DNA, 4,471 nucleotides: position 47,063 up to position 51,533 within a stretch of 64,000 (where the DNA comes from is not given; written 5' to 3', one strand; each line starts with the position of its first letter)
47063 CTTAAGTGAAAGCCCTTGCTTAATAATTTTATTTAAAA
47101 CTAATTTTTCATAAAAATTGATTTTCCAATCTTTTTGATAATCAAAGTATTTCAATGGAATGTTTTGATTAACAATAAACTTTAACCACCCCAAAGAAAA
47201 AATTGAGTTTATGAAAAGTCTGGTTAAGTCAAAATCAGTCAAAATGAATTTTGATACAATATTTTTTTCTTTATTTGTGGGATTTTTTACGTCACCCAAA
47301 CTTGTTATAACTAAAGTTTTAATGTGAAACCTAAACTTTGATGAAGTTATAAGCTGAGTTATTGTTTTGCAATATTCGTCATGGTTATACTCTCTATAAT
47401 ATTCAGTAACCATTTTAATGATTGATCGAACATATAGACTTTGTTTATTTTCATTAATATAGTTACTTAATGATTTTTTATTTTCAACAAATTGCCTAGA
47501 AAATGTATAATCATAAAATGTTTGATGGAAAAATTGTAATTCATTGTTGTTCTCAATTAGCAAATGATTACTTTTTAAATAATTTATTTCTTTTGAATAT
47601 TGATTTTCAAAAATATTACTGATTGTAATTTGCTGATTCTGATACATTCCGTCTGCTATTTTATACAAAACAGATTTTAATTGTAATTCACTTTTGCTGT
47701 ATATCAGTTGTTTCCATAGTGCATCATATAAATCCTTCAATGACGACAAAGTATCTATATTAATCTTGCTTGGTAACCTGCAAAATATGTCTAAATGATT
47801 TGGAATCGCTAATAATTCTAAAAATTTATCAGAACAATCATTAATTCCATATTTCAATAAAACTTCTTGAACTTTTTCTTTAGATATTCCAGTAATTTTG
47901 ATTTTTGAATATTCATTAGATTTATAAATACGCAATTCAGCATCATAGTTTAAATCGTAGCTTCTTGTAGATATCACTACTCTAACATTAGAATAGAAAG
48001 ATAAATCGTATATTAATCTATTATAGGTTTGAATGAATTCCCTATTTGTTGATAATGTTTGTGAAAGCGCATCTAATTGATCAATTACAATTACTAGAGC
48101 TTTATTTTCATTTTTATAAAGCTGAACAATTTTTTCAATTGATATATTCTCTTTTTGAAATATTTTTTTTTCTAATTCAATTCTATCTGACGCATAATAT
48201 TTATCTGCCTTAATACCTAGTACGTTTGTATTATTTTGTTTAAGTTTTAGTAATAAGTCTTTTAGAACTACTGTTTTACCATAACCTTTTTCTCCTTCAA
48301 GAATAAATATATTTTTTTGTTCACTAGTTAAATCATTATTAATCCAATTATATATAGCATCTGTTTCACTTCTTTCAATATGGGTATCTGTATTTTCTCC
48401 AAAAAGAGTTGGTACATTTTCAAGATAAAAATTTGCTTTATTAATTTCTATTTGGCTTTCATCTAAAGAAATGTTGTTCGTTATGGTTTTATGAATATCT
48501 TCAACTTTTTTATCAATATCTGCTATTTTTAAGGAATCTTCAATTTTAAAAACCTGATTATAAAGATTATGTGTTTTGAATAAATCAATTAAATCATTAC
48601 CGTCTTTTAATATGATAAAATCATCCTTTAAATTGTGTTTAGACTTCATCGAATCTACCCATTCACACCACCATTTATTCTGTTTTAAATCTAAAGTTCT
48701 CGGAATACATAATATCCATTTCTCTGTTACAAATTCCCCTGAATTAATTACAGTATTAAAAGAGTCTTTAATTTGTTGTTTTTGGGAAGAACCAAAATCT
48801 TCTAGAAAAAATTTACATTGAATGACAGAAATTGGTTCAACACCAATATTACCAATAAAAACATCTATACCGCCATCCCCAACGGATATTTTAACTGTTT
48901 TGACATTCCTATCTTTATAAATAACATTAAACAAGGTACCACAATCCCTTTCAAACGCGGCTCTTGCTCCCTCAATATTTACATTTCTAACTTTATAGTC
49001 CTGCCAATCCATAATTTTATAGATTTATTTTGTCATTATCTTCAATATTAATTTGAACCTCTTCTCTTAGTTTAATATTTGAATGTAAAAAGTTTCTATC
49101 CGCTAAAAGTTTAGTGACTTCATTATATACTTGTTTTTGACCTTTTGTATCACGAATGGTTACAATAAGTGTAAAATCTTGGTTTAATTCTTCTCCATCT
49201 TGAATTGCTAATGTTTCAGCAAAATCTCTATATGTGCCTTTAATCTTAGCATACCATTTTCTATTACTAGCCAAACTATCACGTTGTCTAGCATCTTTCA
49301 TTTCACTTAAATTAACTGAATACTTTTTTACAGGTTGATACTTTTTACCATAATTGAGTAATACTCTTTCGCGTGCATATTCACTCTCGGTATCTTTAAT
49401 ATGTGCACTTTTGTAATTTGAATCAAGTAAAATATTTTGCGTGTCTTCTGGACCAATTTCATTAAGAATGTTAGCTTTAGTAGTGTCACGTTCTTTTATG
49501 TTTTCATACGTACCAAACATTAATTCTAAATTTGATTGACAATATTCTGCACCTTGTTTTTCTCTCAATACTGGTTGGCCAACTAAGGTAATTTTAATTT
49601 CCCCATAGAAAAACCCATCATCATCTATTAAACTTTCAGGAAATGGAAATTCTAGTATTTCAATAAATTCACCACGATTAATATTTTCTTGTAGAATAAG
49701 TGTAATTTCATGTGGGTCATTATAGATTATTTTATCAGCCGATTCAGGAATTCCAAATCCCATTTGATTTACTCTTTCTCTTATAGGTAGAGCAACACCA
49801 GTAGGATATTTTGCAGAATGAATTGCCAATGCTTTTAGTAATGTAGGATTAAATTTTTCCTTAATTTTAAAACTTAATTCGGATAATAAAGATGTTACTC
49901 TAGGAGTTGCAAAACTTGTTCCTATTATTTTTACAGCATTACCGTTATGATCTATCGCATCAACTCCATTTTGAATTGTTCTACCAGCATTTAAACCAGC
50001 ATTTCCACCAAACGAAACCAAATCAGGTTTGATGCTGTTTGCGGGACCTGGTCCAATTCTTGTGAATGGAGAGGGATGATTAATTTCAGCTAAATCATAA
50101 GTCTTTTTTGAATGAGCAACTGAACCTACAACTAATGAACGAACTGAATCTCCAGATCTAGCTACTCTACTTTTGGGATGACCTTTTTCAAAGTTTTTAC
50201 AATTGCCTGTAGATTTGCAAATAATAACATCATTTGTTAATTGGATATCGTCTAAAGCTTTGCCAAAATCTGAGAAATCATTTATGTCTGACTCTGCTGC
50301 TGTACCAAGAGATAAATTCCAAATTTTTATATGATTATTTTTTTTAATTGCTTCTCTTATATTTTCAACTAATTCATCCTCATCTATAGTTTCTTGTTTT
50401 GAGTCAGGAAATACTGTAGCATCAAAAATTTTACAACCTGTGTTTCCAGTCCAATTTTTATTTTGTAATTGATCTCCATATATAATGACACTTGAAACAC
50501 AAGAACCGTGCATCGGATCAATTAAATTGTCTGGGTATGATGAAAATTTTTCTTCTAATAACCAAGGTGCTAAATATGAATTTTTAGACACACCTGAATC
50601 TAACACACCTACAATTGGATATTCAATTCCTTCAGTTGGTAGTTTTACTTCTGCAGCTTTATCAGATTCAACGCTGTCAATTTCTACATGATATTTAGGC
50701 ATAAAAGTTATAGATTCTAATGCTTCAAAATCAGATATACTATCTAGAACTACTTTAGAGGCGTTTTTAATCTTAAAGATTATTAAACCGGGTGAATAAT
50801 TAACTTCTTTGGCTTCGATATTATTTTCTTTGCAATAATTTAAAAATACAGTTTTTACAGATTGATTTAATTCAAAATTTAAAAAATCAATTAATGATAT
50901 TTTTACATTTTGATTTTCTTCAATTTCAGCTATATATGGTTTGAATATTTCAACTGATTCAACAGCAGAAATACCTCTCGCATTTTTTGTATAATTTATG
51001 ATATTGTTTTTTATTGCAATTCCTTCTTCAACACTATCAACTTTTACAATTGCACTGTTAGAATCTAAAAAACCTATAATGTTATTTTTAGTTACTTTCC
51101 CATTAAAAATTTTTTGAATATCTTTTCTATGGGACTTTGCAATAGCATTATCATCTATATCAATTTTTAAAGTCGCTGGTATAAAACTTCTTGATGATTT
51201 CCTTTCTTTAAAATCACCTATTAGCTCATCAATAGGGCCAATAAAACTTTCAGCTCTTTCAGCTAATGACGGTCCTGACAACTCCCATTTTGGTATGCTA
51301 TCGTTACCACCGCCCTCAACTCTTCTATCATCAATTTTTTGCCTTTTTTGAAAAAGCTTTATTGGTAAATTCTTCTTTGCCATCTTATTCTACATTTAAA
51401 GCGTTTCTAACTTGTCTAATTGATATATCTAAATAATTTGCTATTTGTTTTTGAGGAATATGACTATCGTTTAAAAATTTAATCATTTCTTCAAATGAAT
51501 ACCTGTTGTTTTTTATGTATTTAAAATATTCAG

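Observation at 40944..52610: Six defence-type genes chained into one apparent minus-strand operon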

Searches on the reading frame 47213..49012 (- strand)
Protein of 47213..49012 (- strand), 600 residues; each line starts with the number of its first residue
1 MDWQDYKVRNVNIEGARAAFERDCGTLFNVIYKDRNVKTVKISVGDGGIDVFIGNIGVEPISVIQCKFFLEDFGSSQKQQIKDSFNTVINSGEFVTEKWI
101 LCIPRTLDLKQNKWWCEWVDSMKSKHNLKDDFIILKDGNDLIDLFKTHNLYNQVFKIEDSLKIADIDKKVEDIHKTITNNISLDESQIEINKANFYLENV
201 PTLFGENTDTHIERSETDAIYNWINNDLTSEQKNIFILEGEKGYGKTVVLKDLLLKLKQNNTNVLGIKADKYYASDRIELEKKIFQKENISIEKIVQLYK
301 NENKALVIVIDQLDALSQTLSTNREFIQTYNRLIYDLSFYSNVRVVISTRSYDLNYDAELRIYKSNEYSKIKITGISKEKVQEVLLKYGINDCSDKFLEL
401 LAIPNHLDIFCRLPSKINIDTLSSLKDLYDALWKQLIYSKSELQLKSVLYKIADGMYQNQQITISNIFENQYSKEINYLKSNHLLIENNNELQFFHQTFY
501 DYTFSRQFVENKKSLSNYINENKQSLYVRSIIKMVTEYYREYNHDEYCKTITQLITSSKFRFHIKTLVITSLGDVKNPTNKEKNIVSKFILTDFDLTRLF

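Call 80: predict_structure(alignment_id=A5)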
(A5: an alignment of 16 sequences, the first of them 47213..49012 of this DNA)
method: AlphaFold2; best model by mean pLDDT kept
length: 600 residues; sequences in the alignment: 16
mean_pLDDT: 86.7   pTM: 0.65
mean pLDDT of the five models: 86.7, 85.7, 85.5, 83.8, 83.5
residues with pLDDT >= 90: 265; 70-90: 290; 50-70: 42; < 50: 3
segments of 3 or more residues with pLDDT < 50: 320-322
pLDDT, mean of each block of 10 residues (from residue 1): 74 79 89 83 67 85 90 88 90 89 91 94 92 92 90 70 65 60 87 90 87 95 90 92 91 95 91 84 84 91 93 69 73 92 94 84 90 94 92 89 92 79 87 90 93 84 81 92 86 86 90 90 80 88 91 93 89 88 95 88
secondary structure, 60 per line:
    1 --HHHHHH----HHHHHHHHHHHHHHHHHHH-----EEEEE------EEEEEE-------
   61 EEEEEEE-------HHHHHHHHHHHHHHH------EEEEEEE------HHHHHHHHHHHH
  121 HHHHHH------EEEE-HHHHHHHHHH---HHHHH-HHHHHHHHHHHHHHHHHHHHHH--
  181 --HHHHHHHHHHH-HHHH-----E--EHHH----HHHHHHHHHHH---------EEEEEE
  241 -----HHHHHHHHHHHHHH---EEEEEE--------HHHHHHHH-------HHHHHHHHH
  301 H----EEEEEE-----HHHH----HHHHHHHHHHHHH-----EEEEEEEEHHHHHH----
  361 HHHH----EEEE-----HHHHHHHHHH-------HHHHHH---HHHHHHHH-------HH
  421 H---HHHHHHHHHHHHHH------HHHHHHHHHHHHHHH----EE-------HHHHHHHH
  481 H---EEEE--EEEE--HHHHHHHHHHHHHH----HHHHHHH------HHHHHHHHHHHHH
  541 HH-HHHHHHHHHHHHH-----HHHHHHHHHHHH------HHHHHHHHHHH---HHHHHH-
elements in order: H3-8 H13-31 E37-41 E48-53 E61-67 H75-89 E96-102 H109-126 E133-136 H138-147 H151-155 H157-178 H183-193 H195-198 H215-225 E235-240 H246-259 E263-268 H277-284 H292-301 E306-311 H317-320 H325-337 E343-350 H351-356 H361-364 E369-372 H378-387 H395-400 H404-411 H425-438 H445-459 H473-481 E485-488 E491-494 H497-510 H515-521 H528-542 H544-556 H562-573 H580-590 H594-599

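Call 84: fold_search(model_id=the predicted structure, library=pdb)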
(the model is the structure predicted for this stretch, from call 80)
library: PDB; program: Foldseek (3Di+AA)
matches with E <= 10: 1410; with E <= 0.001: 432
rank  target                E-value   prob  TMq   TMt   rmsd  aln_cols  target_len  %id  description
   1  8dgf_B                1.1e-18  1.00  0.32  0.14  27.1       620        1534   19  Avs4 bound to phage PhiV-1 portal (released 2022-08-03)
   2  8dgf_A                1.5e-17  1.00  0.32  0.14  26.6       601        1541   16  Avs4 bound to phage PhiV-1 portal (released 2022-08-03)
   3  8dgc_B                2.2e-11  1.00  0.28  0.10  30.4       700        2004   12  Avs3 bound to phage PhiV-1 terminase (released 2022-08-03)
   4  8ri2                  8.2e-10  1.00  0.46  0.55   7.6       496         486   14  Crystal structure of NLRP3 in complex with inhibitor NP3-562 (released 2024-01-17)
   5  9hg4                  1.3e-09  1.00  0.45  0.54   9.4       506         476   12  NACHT domain of NLRP3 in complex with DFV890 (released 2025-03-19)
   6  7wbu                  2.0e-09  1.00  0.46  0.32   6.6       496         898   10  Cryo-EM structure of bovine NLRP9 (released 2022-04-06)
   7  9xrl_AK               3.0e-09  1.00  0.38  0.27  11.0       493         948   14  Structure of mouse cytoplasmic lattice (CPL) repeating unit (released 2026-03-18)
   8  7wbt_A                3.1e-09  1.00  0.48  0.34   5.8       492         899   11  Crystal structure of bovine NLRP9 (released 2022-04-06)
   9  7jgr_A                3.7e-09  1.00  0.27  0.38  14.1       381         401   15  Structure of Drosophila ORC bound to DNA (84 bp) and Cdc6 (released 2020-09-09)
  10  7jk6_A                3.7e-09  1.00  0.24  0.36  14.3       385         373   14  Structure of Drosophila ORC in the active conformation (released 2020-09-09)
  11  7zgu_A                2.3e-08  1.00  0.43  0.33   9.7       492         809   14  Human NLRP3-deltaPYD hexamer (released 2022-05-18)
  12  8s0e_G                2.6e-08  1.00  0.26  0.43  13.7       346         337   14  H. sapiens OCCM bound to double stranded DNA (released 2024-10-02)
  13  8xi3_A                5.7e-08  1.00  0.35  0.25   9.9       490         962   15  Structure of mouse SCMC-14-3-3gama complex (released 2024-10-02)
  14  1fnn_A                5.7e-08  1.00  0.25  0.36  16.3       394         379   14  CRYSTAL STRUCTURE OF CDC6P FROM PYROBACULUM AEROPHILUM (released 2000-10-04)
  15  4m9s_B                6.0e-08  1.00  0.29  0.33  20.1       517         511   14  crystal structure of CED-4 bound CED-3 fragment (released 2013-10-23)
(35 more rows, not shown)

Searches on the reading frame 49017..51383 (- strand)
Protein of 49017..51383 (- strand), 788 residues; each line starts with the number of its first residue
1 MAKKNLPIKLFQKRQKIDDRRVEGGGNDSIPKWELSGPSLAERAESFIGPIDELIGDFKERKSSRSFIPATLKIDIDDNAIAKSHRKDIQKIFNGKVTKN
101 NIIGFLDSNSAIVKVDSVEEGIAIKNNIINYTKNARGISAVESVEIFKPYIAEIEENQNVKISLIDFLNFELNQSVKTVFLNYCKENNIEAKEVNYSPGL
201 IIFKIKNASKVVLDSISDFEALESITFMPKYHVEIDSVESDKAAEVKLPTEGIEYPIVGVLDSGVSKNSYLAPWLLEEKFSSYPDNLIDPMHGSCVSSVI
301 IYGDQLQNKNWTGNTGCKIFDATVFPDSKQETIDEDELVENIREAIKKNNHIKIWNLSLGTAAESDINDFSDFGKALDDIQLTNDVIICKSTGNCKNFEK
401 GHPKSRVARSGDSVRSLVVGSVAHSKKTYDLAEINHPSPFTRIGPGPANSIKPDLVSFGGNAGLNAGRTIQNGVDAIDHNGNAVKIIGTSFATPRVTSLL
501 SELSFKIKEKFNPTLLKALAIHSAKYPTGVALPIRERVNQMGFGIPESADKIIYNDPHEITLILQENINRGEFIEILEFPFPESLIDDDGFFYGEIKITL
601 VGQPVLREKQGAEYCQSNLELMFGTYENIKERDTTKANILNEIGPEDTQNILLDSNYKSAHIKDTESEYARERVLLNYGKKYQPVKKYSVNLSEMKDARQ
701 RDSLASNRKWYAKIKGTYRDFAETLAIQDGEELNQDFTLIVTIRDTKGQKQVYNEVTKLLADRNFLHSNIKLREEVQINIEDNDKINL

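Call 3: search_protein_families(library=pfam, proteins=[window:49017-51383:-], max_evalue=0.01)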
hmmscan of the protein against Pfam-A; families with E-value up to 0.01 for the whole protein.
window:49017-51383:- (788 aa): 1 family
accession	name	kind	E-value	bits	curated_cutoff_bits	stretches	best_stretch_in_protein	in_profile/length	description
PF00082.27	Peptidase_S8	-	3.5e-28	99.2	21.8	1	256-525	4-274/288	Subtilase family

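Call 4: search_protein_families(library=padloc, proteins=[window:49017-51383:-], max_evalue=0.01)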
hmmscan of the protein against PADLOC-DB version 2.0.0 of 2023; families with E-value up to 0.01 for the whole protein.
window:49017-51383:- (788 aa): 9 families
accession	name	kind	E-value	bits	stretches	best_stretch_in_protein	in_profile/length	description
PDLC02201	IetS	-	0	1110.6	1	1-781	1-780/781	-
PDLC02197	IetS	-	4.1e-145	483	1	1-777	1-748/749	-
PDLC02202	IetS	-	2.7e-92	308.3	2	148-628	186-665/780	-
PDLC02200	IetS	-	9.9e-90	299.8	1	3-778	11-776/780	-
PDLC02199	IetS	-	1.5e-86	289.3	1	203-778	262-824/826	-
PDLC02198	IetS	-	2.6e-25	86.5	1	174-619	172-670/795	-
PDLC04233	IetS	-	1.5e-18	64.2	2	189-397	233-461/855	-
PDLC04234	IetS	-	2.5e-05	20.7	1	427-463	528-564/656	-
PDLC03014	subtilase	-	0.00049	17.7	1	345-523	245-374/391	-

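Call 37: search_protein_families(library=ncbifam, proteins=[window:49017-51383:-], max_evalue=0.01)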
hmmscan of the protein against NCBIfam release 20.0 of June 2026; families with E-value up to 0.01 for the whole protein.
window:49017-51383:- (788 aa): 1 family
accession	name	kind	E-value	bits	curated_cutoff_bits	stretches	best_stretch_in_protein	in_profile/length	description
NF042956.1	IteS_antiphage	equivalog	4.2e-110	369.2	900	1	58-775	49-746/747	S8 family anti-phage peptidase IteS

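Call 45: find_homologous_proteins(query=window:49017-51383:-, max_evalue=1e-20)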
Query window:49017-51383:- (788 aa): 773 proteins with E <= 1e-20 among 8000 candidates; the best 120 are listed.
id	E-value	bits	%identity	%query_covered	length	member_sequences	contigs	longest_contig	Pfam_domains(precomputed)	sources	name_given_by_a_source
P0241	0.0e+0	1755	100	100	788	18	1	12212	PF00082.28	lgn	-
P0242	0.0e+0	1573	88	100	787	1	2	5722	PF00082.28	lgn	-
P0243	0.0e+0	1571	88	100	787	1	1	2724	PF00082.28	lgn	-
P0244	0.0e+0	1560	87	100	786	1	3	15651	PF00082.28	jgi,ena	jgi:hypothetical protein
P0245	0.0e+0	1560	87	100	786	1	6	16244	PF00082.28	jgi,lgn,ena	jgi:hypothetical protein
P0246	0.0e+0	1559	87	100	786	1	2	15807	PF00082.28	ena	-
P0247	0.0e+0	1558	87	100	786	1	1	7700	PF00082.28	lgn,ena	-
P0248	0.0e+0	1558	87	100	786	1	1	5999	PF00082.28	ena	-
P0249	0.0e+0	1558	87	100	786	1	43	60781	PF00082.28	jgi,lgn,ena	jgi:hypothetical protein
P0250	0.0e+0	1557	87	100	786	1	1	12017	PF00082.28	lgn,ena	-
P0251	0.0e+0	1557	87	100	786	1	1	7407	PF00082.28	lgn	-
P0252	0.0e+0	1557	87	100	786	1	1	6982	PF00082.28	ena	-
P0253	0.0e+0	1556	87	99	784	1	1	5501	PF00082.28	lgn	-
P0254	0.0e+0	1555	87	100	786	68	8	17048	PF00082.28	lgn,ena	-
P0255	0.0e+0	1555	87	100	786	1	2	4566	PF00082.28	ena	-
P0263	0.0e+0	1541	86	100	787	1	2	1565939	PF00082.28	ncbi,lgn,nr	ncbi:MAG TPA: S8 family peptidase [Leadbetterella sp.]|nr:S8 family peptidase [Leadbetterella sp.]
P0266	0.0e+0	1530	85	99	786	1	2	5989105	PF00082.28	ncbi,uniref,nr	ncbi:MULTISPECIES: S8 family peptidase [Flavobacterium]|uniref:S8 family peptidase n=1 Tax=Flavobact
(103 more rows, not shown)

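Call 46: find_encoding_contigs(protein=P0249, flank=7000, max_places=4)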
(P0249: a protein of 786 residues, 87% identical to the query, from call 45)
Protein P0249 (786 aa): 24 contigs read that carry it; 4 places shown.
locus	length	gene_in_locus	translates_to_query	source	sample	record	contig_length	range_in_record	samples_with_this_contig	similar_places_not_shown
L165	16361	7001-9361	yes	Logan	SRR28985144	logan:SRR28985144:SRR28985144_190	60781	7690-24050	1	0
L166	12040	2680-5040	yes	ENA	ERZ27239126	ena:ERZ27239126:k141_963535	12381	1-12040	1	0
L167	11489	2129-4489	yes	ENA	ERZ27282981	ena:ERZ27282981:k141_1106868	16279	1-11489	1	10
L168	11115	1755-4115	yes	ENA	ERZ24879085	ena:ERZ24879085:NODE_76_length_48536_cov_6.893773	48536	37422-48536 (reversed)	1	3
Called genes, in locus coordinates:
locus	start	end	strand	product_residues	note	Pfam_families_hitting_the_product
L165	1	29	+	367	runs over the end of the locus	PF02374:ArsA_ATPase (faint), PF00142:Fer4_NifH (weak), PF09140:MipZ (weak), PF10609:ParA, PF13614:AAA_31, PF01656:CbiA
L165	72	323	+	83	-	PF01106:NifU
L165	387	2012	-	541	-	PF00501:AMP-binding, PF13193:AMP-binding_C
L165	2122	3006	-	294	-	PF02541:Ppx-GppA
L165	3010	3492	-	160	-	PF00300:His_Phos_1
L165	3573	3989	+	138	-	PF03652:RuvX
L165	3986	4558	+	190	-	PF01327:Pep_deformylase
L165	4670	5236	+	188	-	PF18347:DUF5606, PF21186:DUF6852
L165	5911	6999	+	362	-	PF13207:AAA_17 (faint), PF03215:Rad17 (faint), PF05496:RuvB_N (weak), PF00931:NB-ARC (faint), PF13191:AAA_16 (faint), PF20720:nSTAND3 (weak), PF00004:AAA, PF13173:AAA_14 (weak), +3 more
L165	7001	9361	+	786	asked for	PF00082:Peptidase_S8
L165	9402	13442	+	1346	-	-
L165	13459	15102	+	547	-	PF02463:SMC_N, PF13175:AAA_15, PF13476:AAA_23, PF13514:AAA_27 (weak), PF13304:AAA_21 (faint), PF20469:OLD-like_TOPRIM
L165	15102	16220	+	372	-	PF00580:UvrD-helicase (weak), PF13245:AAA_19, PF13361:UvrD_C (faint), PF00580:UvrD-helicase, PF01443:Viral_helicase1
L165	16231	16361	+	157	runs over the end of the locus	-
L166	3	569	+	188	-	?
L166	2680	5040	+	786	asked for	PF00082:Peptidase_S8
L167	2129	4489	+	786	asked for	PF00082:Peptidase_S8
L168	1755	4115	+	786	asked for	PF00082:Peptidase_S8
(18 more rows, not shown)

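Call 47: find_encoding_contigs(protein=P0266, flank=7000, max_places=2)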
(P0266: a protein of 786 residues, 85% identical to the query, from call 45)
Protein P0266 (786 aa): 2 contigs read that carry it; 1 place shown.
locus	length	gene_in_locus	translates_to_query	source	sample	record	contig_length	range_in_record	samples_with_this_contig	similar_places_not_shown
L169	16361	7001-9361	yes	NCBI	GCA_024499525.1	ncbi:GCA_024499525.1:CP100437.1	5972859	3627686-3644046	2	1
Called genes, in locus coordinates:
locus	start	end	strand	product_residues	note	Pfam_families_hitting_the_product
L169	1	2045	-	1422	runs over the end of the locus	PF20720:nSTAND3 (faint)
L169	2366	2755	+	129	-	PF00436:SSB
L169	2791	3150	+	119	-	PF23864:DUF7222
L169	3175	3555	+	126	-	PF14058:PcfK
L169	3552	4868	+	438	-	PF14284:PcfJ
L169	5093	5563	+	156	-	PF04002:RadC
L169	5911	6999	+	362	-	PF01637:ATPase_2 (faint), PF13207:AAA_17 (faint), PF05496:RuvB_N (weak), PF00931:NB-ARC (faint), PF20720:nSTAND3 (weak), PF00004:AAA, PF07728:AAA_5 (weak), PF13173:AAA_14 (weak), +3 more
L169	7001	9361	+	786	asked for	PF00082:Peptidase_S8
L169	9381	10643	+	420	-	PF19994:GASH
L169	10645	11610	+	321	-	PF19975:DO-GTPase1 (weak), PF19993:DO-GTPase2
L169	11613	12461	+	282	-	PF19975:DO-GTPase1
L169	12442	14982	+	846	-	PF20012:GAP1-N1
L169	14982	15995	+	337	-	PF01048:PNP_UDP_1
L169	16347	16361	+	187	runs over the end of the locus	PF19765:DUF6252 (weak)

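Call 48: find_encoding_contigs(protein=P0263, flank=7000, max_places=2)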
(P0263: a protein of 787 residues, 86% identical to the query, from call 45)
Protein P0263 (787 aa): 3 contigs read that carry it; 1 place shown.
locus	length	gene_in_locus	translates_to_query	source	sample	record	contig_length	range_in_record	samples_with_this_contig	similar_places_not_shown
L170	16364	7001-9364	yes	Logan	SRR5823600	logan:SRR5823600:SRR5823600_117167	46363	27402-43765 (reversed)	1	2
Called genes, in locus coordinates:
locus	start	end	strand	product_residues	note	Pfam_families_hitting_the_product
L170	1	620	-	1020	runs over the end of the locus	-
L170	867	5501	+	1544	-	PF00041:fn3 (faint), PF16656:Pur_ac_phosph_N (faint), PF23759:GBD_T9SS_assoc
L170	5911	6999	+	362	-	PF03215:Rad17 (faint), PF01637:ATPase_2 (faint), PF05496:RuvB_N (faint), PF13191:AAA_16 (weak), PF20720:nSTAND3 (faint), PF00004:AAA, PF03266:NTPase_1 (faint), PF13173:AAA_14 (weak), +3 more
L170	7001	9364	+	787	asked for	PF00082:Peptidase_S8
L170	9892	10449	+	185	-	-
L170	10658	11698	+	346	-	PF06224:AlkZ-like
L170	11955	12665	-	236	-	PF01965:DJ-1_PfpI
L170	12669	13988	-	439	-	-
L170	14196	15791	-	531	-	PF00264:Tyrosinase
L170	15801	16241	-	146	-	-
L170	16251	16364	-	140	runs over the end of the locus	-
